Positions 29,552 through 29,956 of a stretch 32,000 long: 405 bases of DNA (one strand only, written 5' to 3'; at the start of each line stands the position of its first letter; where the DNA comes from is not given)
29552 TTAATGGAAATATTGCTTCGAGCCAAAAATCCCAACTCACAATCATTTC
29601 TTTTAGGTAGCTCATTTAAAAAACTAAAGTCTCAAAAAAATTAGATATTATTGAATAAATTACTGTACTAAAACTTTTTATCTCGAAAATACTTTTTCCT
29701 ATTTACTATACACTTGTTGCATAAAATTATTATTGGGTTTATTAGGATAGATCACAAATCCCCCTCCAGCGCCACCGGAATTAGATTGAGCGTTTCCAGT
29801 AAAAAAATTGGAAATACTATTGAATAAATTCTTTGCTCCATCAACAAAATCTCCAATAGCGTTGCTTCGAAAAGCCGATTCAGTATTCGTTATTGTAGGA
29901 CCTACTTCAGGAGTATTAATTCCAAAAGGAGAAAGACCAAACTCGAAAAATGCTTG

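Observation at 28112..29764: Two unrelated Rhs toxin tips end in the same 21-aa tail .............[F/M]MQQVYSK, encoded with divergent codons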

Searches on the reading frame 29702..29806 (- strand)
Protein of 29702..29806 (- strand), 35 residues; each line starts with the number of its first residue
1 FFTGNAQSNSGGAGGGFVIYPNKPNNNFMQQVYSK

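Call 27: search_protein_representatives(alignment_id=A3)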
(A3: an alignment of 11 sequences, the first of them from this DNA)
Query: 11 sequences, 36 profile positions. Proteins with E-value up to 0.001 (for the whole library): 493; up to 1e-10: 99; up to 1e-30: 0. The best 150 are listed.
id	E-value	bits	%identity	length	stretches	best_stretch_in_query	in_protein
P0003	5.3e-16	73.6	-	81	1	2-36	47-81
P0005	6.1e-16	73.4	-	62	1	5-36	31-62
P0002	7.5e-16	73.1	-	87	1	3-36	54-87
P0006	7.6e-16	73.1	-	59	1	2-36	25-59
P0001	2.7e-15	71.3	-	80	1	2-36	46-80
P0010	3.7e-15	70.9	-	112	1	7-36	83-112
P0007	8.0e-15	69.8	-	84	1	1-36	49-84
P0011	1.3e-14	69.1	-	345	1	3-36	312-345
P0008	1.4e-14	69.0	-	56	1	1-36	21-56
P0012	5.0e-14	67.3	-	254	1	6-36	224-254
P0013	9.3e-14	66.4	-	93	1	5-36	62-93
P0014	9.9e-14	66.3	-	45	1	7-36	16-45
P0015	1.3e-13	65.9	-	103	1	8-36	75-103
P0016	1.3e-13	65.9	-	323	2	4-36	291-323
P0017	2.8e-13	64.9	-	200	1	8-36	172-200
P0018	3.7e-13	64.5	-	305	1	5-36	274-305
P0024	6.7e-13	63.6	-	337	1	6-36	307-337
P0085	5.0e-11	57.7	-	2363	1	9-36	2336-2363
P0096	7.6e-11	57.1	-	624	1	8-36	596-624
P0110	1.8e-10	55.9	-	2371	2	10-36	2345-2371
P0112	1.9e-10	55.8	-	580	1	9-36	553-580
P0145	4.9e-10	54.5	-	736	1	8-36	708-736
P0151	5.7e-10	54.3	-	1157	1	5-36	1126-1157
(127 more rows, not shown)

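Call 38: find_encoding_contigs(protein=P0085, flank=10000, max_places=3)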
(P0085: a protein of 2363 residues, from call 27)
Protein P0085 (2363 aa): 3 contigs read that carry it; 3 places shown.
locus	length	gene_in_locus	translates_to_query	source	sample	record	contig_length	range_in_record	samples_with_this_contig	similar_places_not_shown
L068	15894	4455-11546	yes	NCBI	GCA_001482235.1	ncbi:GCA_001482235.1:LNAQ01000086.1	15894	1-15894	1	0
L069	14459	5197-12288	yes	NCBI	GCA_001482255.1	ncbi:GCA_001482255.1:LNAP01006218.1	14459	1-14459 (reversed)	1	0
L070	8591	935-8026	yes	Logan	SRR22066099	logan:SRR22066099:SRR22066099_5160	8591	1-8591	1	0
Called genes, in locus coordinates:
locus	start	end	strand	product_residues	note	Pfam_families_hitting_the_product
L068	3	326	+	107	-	?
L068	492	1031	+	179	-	PF09721:Exosortase_EpsH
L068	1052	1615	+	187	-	-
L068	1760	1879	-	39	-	-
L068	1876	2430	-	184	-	PF05598:DUF772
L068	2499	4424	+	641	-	-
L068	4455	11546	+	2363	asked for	PF01841:Transglut_core, PF20148:DUF6531, PF05593:RHS_repeat, PF25023:TEN_YD-shell (weak)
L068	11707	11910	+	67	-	-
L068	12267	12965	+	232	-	PF05598:DUF772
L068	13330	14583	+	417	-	PF00078:RVT_1, PF00680:RdRP_1 (weak), PF08388:GIIM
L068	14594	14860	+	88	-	PF01609:DDE_Tnp_1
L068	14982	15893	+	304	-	?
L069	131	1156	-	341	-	PF13936:HTH_38, PF00665:rve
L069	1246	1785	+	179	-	PF09721:Exosortase_EpsH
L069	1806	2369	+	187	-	-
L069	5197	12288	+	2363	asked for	PF01841:Transglut_core, PF20148:DUF6531, PF05593:RHS_repeat, PF25023:TEN_YD-shell (weak)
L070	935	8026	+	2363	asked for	PF01841:Transglut_core, PF20148:DUF6531, PF05593:RHS_repeat, PF25023:TEN_YD-shell (weak)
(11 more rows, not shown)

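Call 39: find_encoding_contigs(protein=P0110, flank=10000, max_places=3)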
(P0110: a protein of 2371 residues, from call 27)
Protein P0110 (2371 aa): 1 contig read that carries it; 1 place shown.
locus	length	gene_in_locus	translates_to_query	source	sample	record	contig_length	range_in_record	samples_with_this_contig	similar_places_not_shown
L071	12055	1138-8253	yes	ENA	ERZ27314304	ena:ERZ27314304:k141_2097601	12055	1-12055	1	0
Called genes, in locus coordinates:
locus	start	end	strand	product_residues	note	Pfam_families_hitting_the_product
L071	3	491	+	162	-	?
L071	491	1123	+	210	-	-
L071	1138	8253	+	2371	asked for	PF01841:Transglut_core, PF20148:DUF6531, PF25023:TEN_YD-shell, PF05593:RHS_repeat, PF25023:TEN_YD-shell (weak), PF05593:RHS_repeat (weak), PF25023:TEN_YD-shell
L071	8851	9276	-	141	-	PF10130:PIN_2 (weak), PF13470:PIN_3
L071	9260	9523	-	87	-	-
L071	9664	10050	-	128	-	PF13560:HTH_31, PF01381:HTH_3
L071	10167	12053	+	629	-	?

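Call 51: search_protein_families(library=pfam, max_evalue=0.01, proteins=[P0096, P0012, P0018, P0145, P0112, P0024, P0151])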
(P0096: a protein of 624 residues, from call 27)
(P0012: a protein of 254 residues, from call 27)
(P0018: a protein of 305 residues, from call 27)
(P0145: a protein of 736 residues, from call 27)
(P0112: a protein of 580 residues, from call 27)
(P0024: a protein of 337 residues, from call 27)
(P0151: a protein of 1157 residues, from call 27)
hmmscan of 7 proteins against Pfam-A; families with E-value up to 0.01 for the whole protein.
P0096 (624 aa): 2 families
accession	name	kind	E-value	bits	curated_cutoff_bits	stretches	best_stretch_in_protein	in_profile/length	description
PF15636.11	Tox-GHH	-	7.5e-23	80.7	25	1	428-500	5-77/78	GHH signature containing HNH/Endo VII superfamily nuclease toxin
PF05593.20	RHS_repeat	-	1.4e-17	64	22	3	63-96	1-34/38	RHS Repeat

P0012 (254 aa): 1 family
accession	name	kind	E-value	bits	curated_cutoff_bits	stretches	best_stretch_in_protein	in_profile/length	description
PF15607.11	Ntox44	-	7.1e-12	46.1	24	1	86-183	1-102/104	Bacterial toxin 44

P0018 (305 aa): 0 families

P0145 (736 aa): 1 family
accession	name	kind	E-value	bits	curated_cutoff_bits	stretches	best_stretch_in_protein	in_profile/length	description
PF05593.20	RHS_repeat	-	2.5e-41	139.7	22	5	45-78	1-34/38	RHS Repeat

P0112 (580 aa): 1 family
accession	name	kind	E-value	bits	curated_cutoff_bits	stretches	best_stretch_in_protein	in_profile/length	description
PF05593.20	RHS_repeat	-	6.3e-26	90.6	22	3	94-128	1-36/38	RHS Repeat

P0024 (337 aa): 0 families

P0151 (1157 aa): 2 families
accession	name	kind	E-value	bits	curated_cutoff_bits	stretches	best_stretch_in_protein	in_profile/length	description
PF05593.20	RHS_repeat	-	2.2e-77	254.6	22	8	300-336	1-37/38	RHS Repeat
PF07661.19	MORN_2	-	0.00072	19.9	29.6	0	140-156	6-22/22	MORN repeat variant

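Call 63: search_solved_structures(query=A3, max_evalue=10, show_alignments=3)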
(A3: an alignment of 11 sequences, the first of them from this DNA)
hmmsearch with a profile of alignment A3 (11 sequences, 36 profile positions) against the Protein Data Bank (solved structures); distinct sequences matched with E-value up to 10: 0.

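Call 70: predict_structure(alignment_id=A6)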
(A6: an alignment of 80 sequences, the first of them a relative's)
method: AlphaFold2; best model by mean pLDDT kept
length: 1157 residues; sequences in the alignment: 80
mean_pLDDT: 72.6   pTM: 0.58
mean pLDDT of the five models: 72.6, 72.5, 70.3, 70.1, 67.3
residues with pLDDT >= 90: 358; 70-90: 435; 50-70: 79; < 50: 285
segments of 3 or more residues with pLDDT < 50: 1-8, 48-74, 76-81, 112-114, 472-475, 925-1157
pLDDT, mean of each block of 10 residues (from residue 1): 41 76 65 57 50 38 36 46 55 61 72 54 78 81 82 80 80 76 73 83 84 72 87 84 86 85 80 89 90 91 89 89 85 86 85 85 89 86 90 87 86 91 88 91 87 87 83 58 91 88 93 91 94 94 96 95 95 95 95 93 91 90 90 91 84 89 90 92 92 93 89 95 84 97 91 96 94 94 93 90 88 90 89 79 86 75 84 89 90 86 87 88 57 34 30 32 33 31 33 28 28 27 25 28 28 29 33 36 30 29 27 30 32 32 31 34
secondary structure, 60 per line:
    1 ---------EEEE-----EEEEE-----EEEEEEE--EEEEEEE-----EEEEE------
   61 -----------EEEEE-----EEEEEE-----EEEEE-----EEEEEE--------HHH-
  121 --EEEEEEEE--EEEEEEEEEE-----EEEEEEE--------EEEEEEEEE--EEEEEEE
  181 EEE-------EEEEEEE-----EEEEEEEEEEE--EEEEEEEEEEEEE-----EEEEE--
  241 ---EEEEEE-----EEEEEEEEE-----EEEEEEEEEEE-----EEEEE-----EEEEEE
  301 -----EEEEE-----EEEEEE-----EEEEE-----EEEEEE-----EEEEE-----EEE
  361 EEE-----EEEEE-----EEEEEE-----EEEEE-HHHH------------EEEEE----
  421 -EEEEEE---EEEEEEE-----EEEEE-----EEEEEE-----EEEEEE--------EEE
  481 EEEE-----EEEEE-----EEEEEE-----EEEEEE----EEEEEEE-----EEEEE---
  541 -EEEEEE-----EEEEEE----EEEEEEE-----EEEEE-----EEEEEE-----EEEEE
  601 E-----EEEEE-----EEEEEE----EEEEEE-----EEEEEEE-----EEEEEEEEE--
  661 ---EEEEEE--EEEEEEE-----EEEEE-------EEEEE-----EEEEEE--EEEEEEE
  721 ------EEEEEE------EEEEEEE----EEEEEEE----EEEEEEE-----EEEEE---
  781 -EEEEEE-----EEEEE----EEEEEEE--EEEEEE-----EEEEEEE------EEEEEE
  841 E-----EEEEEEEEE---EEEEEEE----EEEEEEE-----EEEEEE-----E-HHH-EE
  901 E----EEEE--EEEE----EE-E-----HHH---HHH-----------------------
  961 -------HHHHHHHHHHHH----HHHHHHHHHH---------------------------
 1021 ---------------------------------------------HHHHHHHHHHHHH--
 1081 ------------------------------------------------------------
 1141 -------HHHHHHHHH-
elements in order (helices of 4 or more, strands of 3 or more residues): E10-13 E19-23 E29-35 E38-44 E50-54 E72-76 E82-87 E93-97 E103-108 E123-130 E133-142 E148-154 E163-171 E174-183 E191-197 E203-213 E216-228 E234-238 E244-249 E255-263 E269-279 E285-289 E295-300 E306-310 E316-321 E327-331 E337-342 E348-352 E358-363 E369-373 E379-384 E390-394 H396-399 E412-416 E422-427 E431-437 E443-447 E453-458 E464-469 E478-484 E490-494 E500-505 E511-516 E521-527 E533-537 E542-547 E553-558 E563-569 E575-579 E585-590 E596-601 E607-611 E617-622 E627-632 E638-644 E650-658 E664-669 E672-678 E684-688 E696-700 E706-711 E714-720 E727-732 E739-745 E750-756 E761-767 E773-777 E782-787 E793-797 E802-808 E811-816 E822-828 E835-841 E847-855 E859-865 E870-876 E882-887 E899-901 E906-909 E912-915 H968-979 H984-993 H1066-1078 H1148-1156

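Call 72: find_related_loci(query=A3, collection=metagenome_contigs, flank=10000)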
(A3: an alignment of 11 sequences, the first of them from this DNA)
Query A3 (35 aa) in metagenome_contigs; peptide patterns used: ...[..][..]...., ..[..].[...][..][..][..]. (x = any residue, [..] = any of these).
219 stretches matched a pattern; 188 encode a relative of the query (tblastn E <= 1e-3); the best 80 are kept; 80 distinct loci.
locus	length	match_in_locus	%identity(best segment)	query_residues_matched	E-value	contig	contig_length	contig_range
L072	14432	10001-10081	81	9-35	1e-11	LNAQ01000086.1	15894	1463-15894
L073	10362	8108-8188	81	9-35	1e-11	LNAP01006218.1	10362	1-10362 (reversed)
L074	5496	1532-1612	81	9-35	1e-11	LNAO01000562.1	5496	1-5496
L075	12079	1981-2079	64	3-35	1e-10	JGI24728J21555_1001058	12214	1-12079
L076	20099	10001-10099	64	3-35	1e-10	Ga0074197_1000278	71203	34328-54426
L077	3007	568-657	70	6-35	2e-10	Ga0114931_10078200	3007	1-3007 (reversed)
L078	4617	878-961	71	8-35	4e-10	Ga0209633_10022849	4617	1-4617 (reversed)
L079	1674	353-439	66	7-35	5e-10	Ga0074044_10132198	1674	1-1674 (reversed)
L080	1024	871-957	66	7-35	8e-10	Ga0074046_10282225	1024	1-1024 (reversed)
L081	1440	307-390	71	8-35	1e-9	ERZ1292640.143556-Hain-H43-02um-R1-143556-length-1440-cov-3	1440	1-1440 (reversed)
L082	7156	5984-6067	71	8-35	1e-9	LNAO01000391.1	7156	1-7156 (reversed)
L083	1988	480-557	77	10-35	1e-9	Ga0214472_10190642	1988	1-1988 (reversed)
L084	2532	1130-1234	57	1-35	1e-9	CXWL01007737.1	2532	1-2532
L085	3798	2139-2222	75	8-35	1e-9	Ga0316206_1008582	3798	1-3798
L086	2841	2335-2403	87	13-35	1e-9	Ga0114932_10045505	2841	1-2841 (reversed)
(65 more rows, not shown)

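Call 77: search_protein_families(library=pfam, max_evalue=0.1, proteins=[P0085, P0110, L076:2172-4826:+])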
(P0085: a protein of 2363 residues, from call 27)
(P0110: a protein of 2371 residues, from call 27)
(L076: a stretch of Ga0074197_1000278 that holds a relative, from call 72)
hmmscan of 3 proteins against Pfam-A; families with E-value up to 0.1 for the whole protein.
P0085 (2363 aa): 3 families
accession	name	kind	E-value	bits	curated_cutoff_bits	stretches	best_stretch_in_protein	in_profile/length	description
PF05593.20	RHS_repeat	-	2.8e-66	219.2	22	11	1496-1532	1-37/38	RHS Repeat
PF20148.4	DUF6531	-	1.1e-15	58.2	24.1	1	896-955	2-57/74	Domain of unknown function (DUF6531)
PF01841.26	Transglut_core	-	7.9e-12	45.9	23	1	43-190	11-108/108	Transglutaminase-like superfamily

P0110 (2371 aa): 3 families
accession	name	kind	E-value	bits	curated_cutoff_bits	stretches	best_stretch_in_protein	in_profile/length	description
PF05593.20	RHS_repeat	-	5.5e-76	250.2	22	14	1503-1538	1-36/38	RHS Repeat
PF20148.4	DUF6531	-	2.3e-15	57.1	24.1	1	902-961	2-57/74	Domain of unknown function (DUF6531)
PF01841.26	Transglut_core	-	4.7e-09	36.9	23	1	51-190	19-108/108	Transglutaminase-like superfamily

L076:2172-4826:+ (885 aa): 1 family
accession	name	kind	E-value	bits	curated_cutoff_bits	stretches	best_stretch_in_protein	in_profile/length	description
PF01841.26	Transglut_core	-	1.5e-12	48.2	23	1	42-189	11-107/108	Transglutaminase-like superfamily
